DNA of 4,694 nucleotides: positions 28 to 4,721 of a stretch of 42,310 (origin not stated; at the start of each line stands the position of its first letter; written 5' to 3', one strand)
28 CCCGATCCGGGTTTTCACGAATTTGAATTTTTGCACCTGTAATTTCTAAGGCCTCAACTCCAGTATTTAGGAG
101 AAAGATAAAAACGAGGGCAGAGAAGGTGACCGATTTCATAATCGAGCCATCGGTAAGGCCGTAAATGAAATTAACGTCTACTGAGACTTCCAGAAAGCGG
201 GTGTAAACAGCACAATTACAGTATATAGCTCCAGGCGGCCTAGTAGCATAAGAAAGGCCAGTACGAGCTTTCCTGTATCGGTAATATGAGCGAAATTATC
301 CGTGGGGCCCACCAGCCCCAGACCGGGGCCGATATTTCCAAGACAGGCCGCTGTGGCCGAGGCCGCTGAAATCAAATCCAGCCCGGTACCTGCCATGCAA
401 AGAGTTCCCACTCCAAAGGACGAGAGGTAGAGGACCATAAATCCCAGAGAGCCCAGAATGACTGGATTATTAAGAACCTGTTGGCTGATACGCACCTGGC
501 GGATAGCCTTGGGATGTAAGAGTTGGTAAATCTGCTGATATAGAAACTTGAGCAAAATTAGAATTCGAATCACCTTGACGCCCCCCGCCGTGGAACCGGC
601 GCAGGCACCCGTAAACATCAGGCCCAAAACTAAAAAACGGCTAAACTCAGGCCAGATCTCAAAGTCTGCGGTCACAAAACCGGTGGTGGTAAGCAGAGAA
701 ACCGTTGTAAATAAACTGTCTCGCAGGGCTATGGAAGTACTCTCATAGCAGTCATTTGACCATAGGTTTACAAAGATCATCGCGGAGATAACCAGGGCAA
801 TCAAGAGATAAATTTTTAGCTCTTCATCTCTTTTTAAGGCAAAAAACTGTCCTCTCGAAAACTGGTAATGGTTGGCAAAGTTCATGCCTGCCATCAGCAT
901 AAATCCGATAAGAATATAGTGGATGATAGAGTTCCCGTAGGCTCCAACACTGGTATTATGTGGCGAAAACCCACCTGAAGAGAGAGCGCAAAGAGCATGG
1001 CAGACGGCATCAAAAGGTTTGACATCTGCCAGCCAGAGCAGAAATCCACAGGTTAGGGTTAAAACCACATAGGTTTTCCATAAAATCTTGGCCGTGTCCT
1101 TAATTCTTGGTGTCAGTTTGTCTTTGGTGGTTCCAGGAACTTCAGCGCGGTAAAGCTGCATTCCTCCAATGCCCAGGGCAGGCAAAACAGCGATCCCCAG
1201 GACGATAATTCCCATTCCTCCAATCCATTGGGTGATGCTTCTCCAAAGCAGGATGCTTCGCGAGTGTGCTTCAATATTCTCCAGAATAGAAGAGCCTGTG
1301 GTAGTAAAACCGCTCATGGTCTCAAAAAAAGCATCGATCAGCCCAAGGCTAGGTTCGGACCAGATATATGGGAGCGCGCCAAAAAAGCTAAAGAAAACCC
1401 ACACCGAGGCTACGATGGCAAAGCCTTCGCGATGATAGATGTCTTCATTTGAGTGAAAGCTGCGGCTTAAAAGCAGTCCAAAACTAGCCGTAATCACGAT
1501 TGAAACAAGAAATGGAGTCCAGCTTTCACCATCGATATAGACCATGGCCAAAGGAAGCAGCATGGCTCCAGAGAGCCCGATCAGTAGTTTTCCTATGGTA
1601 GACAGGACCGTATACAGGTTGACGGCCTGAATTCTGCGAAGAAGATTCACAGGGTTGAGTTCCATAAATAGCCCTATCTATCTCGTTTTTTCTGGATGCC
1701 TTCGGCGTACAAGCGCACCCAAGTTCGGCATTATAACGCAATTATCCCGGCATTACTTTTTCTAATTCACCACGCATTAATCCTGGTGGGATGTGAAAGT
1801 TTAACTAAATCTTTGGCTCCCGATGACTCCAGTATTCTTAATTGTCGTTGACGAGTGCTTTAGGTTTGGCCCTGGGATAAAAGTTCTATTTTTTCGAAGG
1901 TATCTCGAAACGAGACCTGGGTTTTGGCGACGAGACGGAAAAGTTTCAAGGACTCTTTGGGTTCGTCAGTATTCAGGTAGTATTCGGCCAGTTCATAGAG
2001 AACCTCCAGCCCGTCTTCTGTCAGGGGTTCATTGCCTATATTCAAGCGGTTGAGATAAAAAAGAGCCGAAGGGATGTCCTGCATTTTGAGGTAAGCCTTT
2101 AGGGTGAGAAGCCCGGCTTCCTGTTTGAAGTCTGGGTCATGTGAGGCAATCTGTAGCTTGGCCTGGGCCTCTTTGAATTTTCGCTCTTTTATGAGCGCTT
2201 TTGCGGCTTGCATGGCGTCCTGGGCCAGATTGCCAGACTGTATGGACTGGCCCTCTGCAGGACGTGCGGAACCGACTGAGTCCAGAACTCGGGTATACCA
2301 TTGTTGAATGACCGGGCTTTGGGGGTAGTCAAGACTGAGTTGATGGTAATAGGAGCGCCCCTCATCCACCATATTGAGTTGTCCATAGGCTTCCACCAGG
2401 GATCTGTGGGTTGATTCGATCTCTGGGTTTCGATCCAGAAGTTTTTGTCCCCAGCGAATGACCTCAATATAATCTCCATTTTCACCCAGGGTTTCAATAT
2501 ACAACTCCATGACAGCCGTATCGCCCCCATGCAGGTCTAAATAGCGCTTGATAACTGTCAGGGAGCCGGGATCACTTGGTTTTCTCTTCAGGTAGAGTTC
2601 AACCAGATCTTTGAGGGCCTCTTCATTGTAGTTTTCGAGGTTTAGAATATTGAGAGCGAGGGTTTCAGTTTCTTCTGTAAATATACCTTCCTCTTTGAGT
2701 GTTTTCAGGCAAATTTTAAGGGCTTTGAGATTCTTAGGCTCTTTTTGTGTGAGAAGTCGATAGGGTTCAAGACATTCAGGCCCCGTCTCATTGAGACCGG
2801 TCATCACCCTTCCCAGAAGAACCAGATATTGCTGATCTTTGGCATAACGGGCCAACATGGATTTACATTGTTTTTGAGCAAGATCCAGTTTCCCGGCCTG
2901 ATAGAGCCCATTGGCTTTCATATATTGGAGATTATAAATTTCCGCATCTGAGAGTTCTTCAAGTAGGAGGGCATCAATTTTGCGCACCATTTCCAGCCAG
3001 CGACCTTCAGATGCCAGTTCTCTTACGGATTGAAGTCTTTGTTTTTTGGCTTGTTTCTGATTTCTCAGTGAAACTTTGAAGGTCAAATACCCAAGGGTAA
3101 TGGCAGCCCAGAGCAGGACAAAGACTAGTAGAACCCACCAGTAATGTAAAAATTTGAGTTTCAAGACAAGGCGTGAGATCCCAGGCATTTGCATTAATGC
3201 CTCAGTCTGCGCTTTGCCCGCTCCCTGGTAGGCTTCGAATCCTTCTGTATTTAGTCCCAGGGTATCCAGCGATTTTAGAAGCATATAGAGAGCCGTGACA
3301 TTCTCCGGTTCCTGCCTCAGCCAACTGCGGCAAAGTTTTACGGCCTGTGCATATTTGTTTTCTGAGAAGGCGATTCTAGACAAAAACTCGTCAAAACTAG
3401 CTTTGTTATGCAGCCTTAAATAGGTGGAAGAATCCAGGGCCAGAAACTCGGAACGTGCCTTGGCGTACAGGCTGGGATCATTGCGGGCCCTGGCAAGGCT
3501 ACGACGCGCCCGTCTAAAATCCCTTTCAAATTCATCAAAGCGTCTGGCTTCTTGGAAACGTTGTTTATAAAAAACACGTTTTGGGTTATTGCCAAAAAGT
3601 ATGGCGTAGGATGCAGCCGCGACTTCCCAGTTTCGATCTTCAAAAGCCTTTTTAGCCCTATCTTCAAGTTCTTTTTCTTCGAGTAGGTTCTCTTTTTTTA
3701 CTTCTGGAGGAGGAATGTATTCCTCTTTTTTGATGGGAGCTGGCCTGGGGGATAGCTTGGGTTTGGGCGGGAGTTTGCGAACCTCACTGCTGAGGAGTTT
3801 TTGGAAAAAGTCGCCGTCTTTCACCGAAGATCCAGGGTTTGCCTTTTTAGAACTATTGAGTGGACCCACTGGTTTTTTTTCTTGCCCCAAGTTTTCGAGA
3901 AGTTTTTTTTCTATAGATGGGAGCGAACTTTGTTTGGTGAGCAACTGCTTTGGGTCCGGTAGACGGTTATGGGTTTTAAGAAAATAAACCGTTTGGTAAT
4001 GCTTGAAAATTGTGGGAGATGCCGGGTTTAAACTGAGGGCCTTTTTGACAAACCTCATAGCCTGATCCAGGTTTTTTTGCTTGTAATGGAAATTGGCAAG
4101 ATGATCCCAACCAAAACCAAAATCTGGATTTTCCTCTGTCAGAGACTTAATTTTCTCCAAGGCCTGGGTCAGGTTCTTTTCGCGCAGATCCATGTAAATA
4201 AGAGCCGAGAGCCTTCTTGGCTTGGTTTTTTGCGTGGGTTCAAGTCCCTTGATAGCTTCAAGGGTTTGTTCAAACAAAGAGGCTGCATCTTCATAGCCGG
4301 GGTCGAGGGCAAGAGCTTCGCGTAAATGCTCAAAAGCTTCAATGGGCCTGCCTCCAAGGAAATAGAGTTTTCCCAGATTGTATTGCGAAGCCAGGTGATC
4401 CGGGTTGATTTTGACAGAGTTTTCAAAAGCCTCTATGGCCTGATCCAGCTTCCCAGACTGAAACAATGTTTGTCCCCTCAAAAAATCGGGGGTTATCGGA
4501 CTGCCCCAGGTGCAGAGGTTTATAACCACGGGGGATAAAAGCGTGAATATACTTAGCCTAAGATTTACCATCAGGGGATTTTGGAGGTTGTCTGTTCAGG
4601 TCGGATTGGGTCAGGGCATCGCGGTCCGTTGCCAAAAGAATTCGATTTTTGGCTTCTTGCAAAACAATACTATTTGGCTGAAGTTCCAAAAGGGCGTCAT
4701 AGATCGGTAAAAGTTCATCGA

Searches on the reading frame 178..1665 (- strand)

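Call 11: search_protein_families(library=pfam, proteins=[window:178-1665:-], max_evalue=0.001)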
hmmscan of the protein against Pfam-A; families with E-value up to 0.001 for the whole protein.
window:178-1665:- (495 aa): 1 family
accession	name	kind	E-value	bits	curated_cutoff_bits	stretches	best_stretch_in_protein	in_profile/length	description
PF02386.22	TrkH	-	3.1e-71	240.8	27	1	55-489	8-497/502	Cation transport protein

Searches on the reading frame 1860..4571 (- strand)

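Call 11: search_protein_families(library=pfam, proteins=[window:1860-4571:-], max_evalue=0.001)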
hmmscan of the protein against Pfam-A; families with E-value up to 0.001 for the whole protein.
window:1860-4571:- (903 aa): 17 families
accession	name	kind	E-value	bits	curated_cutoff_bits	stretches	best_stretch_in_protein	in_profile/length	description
PF13428.12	TPR_14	-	3.3e-26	89.5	23.5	0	155-190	4-39/44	Tetratricopeptide repeat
PF14559.12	TPR_19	-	1e-24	87.1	25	1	36-99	1-64/68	Tetratricopeptide repeat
PF07719.23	TPR_2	-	2.5e-20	71.3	27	3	30-59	5-34/34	Tetratricopeptide repeat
PF00515.34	TPR_1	-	5.7e-18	64.3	27.8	2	31-59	6-34/34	Tetratricopeptide repeat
PF13432.12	TPR_16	-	1.1e-17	64.6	32.7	1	31-93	2-64/65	Tetratricopeptide repeat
PF13414.12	TPR_11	-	1.8e-14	53.6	26.8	1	33-71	1-39/42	TPR repeat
PF13424.12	TPR_12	-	9.5e-12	45.4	30.1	1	32-90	9-75/77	Tetratricopeptide repeat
PF12895.13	ANAPC3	-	1.2e-11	45.2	27.2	0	30-85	27-81/82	Anaphase-promoting complex, cyclosome, subunit 3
PF13181.12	TPR_8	-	1.3e-11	44.1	25.7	1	30-59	5-34/34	Tetratricopeptide repeat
PF13431.12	TPR_17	-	5e-08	33.1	24.4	0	48-79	1-32/34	Tetratricopeptide repeat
PF23914.1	TPR_CcmH_CycH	-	4.4e-07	30.3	42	0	147-199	45-97/158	Cytochrome c-type biogenesis protein H TPR domain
PF13374.12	TPR_10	-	2.6e-06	27.7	27.5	0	60-89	2-31/42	Tetratricopeptide repeat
PF14561.12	TPR_20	-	1.1e-05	26.1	25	1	44-126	6-90/90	Tetratricopeptide repeat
PF13176.12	TPR_7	-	3.4e-05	24.1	27.9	0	403-425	11-35/36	Tetratricopeptide repeat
PF13174.12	TPR_6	-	5.8e-05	23.9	26.3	0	727-752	8-33/33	Tetratricopeptide repeat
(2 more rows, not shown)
